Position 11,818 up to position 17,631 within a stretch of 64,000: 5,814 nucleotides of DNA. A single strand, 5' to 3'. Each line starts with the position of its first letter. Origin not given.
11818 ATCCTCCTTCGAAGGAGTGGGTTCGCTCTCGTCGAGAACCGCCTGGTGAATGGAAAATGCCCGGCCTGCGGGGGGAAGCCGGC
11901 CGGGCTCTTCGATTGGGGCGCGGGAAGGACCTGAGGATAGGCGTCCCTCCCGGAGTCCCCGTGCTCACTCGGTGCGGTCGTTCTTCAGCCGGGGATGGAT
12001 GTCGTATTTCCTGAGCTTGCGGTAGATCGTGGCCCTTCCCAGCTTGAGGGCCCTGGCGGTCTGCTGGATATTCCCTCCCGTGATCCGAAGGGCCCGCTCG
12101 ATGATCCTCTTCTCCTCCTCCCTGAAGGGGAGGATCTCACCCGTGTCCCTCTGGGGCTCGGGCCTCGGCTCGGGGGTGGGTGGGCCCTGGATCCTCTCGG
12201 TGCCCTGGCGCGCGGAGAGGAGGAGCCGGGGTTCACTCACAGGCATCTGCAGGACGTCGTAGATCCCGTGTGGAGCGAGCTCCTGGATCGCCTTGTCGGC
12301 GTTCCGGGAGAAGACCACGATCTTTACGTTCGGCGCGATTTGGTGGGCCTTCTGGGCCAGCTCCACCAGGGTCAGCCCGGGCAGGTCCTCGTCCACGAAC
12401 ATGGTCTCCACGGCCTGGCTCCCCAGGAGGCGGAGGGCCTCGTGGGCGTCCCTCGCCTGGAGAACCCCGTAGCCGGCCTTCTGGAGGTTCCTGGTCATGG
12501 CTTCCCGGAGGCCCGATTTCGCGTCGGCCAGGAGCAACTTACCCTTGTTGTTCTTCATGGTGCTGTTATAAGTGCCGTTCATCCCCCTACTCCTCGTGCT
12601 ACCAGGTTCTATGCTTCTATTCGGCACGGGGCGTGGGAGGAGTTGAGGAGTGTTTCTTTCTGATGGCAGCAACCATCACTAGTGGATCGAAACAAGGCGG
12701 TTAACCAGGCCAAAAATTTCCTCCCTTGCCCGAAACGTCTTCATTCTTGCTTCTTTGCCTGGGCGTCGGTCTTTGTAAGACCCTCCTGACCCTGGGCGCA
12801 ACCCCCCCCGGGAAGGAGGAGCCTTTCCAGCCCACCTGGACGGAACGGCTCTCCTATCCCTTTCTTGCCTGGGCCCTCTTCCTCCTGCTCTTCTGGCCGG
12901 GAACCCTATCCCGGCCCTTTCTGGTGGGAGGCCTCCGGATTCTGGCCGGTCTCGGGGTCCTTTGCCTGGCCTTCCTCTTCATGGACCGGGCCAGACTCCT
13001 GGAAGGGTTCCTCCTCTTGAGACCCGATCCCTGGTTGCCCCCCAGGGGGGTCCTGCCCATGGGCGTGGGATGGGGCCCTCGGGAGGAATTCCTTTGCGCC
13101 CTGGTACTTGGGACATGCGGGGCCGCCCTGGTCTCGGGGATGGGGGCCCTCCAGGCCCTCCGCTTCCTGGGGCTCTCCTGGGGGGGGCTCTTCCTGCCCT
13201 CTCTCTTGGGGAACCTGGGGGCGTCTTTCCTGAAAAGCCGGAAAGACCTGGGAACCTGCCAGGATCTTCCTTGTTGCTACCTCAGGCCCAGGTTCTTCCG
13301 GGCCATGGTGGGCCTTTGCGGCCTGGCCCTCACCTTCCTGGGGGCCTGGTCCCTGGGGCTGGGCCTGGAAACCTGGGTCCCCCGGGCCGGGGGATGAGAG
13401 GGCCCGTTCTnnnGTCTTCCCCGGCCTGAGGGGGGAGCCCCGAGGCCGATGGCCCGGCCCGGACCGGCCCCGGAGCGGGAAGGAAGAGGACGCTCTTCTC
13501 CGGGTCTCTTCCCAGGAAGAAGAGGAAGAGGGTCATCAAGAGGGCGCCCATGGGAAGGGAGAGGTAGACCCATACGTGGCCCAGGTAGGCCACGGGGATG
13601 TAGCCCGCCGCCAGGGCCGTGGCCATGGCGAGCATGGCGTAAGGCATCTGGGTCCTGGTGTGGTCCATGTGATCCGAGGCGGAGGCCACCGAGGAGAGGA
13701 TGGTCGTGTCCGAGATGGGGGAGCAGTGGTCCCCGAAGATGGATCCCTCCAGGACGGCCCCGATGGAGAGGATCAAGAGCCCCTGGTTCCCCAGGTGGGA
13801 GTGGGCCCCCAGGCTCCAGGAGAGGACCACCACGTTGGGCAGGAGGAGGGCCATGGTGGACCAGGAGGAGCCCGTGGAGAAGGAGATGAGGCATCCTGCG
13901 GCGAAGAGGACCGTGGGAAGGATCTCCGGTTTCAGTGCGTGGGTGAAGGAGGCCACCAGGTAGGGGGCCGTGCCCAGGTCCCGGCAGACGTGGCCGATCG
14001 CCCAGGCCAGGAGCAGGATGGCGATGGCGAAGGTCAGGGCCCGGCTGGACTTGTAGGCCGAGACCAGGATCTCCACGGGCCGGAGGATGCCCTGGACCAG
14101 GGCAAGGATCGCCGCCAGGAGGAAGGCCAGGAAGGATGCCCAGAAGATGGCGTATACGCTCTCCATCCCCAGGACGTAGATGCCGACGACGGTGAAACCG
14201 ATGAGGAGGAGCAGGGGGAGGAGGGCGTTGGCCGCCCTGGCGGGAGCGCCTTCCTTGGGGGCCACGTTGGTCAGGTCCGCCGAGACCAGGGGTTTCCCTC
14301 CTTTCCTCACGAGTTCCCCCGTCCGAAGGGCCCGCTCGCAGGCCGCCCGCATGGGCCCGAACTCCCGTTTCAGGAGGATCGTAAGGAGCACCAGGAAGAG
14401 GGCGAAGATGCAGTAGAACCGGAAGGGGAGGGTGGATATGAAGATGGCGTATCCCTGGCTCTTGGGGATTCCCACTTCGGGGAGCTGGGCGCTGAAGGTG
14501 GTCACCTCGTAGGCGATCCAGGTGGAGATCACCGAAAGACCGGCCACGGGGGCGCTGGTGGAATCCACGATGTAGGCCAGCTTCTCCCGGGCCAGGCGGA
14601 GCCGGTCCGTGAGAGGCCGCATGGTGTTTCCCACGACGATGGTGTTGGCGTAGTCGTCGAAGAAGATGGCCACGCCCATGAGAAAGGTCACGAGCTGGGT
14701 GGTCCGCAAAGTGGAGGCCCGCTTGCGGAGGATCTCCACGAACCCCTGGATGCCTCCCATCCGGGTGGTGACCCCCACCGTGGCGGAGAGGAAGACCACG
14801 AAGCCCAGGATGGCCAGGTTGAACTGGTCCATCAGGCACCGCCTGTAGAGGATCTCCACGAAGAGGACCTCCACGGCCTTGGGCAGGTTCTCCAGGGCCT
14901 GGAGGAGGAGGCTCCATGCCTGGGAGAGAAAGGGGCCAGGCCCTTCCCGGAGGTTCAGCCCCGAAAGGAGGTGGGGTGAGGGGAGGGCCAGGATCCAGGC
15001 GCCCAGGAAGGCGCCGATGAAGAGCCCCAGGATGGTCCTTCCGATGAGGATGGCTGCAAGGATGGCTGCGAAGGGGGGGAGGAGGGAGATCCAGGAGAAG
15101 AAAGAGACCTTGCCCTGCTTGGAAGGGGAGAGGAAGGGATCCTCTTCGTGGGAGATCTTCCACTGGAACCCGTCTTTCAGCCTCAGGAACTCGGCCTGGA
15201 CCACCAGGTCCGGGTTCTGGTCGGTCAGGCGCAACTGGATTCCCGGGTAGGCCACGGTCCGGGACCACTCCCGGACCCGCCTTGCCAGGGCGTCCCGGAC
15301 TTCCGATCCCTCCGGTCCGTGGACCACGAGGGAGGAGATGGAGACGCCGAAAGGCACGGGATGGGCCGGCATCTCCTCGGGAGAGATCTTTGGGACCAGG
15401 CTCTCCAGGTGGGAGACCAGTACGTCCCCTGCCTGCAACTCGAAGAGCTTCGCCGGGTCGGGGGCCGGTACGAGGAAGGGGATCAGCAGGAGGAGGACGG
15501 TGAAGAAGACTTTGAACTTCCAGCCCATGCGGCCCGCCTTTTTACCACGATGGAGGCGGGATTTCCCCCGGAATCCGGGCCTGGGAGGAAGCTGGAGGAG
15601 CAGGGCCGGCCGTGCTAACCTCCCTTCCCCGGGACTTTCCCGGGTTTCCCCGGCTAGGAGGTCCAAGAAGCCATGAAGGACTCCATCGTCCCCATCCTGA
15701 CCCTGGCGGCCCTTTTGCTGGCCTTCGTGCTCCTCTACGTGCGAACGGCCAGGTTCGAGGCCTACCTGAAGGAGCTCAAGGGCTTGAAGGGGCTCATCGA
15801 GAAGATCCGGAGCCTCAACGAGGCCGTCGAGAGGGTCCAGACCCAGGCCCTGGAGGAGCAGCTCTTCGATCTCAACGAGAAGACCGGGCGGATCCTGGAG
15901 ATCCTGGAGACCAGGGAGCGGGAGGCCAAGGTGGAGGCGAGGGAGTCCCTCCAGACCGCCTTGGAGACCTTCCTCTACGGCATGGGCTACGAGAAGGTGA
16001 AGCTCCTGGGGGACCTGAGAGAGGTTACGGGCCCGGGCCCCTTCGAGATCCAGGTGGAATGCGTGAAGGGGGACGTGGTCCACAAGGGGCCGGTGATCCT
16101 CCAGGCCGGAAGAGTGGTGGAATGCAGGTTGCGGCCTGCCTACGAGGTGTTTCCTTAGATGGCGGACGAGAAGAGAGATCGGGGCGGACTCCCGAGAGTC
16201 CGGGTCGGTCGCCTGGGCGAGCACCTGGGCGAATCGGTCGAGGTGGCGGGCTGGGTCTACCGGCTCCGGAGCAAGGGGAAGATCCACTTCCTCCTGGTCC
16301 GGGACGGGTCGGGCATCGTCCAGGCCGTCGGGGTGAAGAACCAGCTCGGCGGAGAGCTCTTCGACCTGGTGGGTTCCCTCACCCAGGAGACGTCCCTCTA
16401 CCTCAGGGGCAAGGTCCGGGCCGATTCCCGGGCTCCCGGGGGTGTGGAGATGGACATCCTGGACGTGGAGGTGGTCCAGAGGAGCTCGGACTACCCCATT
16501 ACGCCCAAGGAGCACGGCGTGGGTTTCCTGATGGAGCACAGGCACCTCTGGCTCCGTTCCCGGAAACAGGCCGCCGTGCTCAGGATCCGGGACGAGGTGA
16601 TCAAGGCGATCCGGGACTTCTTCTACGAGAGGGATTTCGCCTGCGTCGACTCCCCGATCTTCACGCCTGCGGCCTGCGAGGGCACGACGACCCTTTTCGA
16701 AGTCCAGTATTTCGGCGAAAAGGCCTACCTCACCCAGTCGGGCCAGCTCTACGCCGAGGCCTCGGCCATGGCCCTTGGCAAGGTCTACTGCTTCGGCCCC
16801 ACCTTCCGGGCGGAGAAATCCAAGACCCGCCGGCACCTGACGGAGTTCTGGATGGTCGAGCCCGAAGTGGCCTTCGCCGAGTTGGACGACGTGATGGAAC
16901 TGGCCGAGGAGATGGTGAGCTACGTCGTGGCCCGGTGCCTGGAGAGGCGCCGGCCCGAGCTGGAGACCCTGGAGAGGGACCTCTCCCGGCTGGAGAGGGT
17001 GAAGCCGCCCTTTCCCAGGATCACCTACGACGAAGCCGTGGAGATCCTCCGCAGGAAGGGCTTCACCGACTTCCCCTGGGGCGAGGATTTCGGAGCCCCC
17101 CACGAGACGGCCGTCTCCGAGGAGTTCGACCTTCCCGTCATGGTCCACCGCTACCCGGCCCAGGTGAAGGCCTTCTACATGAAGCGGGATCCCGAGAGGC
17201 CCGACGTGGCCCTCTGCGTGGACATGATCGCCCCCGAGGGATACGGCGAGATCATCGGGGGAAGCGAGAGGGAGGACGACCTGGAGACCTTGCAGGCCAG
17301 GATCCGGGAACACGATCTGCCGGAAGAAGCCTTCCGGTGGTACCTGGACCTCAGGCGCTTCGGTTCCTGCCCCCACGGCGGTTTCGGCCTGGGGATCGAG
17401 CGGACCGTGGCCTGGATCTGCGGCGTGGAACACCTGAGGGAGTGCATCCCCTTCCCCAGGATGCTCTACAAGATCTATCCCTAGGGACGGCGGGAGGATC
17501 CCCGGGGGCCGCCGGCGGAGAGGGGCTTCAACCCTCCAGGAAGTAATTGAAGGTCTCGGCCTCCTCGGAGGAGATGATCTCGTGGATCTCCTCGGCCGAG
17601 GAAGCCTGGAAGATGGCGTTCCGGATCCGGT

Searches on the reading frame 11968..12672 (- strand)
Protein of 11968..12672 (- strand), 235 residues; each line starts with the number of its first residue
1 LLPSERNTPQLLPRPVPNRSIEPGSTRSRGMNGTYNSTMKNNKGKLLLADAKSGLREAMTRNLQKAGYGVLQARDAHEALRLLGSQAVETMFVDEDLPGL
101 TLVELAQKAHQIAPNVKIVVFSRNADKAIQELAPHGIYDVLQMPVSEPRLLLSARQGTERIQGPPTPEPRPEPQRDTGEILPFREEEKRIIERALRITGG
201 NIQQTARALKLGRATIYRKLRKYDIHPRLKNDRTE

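Call 50: search_protein_families(library=pfam, proteins=[window:11968-12672:-], max_evalue=0.0001)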
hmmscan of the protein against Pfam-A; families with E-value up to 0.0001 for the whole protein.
window:11968-12672:- (235 aa): 2 families
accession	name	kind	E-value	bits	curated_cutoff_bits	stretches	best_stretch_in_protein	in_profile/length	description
PF02954.25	HTH_8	-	1.2e-12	47.8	22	1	184-223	3-42/42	Bacterial regulatory protein, Fis family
PF00072.30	Response_reg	-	1e-11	45.4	30.2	1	47-151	2-107/111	Response regulator receiver domain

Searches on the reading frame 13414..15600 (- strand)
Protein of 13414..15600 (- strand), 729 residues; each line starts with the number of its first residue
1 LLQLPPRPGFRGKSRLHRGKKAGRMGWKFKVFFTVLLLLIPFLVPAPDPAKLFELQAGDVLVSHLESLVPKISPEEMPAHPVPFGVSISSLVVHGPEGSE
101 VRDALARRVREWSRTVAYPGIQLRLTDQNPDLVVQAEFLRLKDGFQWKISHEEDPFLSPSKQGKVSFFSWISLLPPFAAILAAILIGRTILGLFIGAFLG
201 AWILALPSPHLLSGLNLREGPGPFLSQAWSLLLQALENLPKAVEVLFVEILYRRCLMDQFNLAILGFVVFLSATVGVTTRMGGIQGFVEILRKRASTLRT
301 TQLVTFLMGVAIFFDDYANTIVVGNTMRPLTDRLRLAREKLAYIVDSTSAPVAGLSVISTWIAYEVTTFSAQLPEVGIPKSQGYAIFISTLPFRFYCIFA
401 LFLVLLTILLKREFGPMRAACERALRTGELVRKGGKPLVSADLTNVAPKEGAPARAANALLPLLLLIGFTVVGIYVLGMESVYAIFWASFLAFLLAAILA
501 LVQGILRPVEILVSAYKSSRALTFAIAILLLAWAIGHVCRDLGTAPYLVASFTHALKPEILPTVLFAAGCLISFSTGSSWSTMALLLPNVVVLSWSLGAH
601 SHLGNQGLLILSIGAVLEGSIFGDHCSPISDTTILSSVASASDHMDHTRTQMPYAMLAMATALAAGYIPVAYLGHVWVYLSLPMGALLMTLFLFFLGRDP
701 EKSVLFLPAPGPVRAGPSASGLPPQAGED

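Call 74: search_protein_families(library=pfam, proteins=[window:13414-15600:-], max_evalue=0.0001)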
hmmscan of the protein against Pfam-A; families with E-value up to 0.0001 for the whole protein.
window:13414-15600:- (729 aa): 1 family
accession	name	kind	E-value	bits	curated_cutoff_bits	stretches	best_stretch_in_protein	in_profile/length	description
PF03553.21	Na_H_antiporter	-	4.8e-43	148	23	1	355-662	4-294/303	Na+/H+ antiporter family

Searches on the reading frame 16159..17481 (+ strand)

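Call 27: search_protein_families(library=pfam, proteins=[window:16159-17481:+], max_evalue=0.001)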
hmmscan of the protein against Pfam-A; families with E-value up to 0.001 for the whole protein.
window:16159-17481:+ (441 aa): 2 families
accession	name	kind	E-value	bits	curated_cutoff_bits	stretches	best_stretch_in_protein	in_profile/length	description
PF00152.25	tRNA-synt_2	-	3.2e-73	246.9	25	1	124-435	5-307/308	tRNA synthetases class II (D, K and N)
PF01336.31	tRNA_anti-codon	-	2.2e-13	50.3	27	1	27-106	1-75/75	OB-fold nucleic acid binding domain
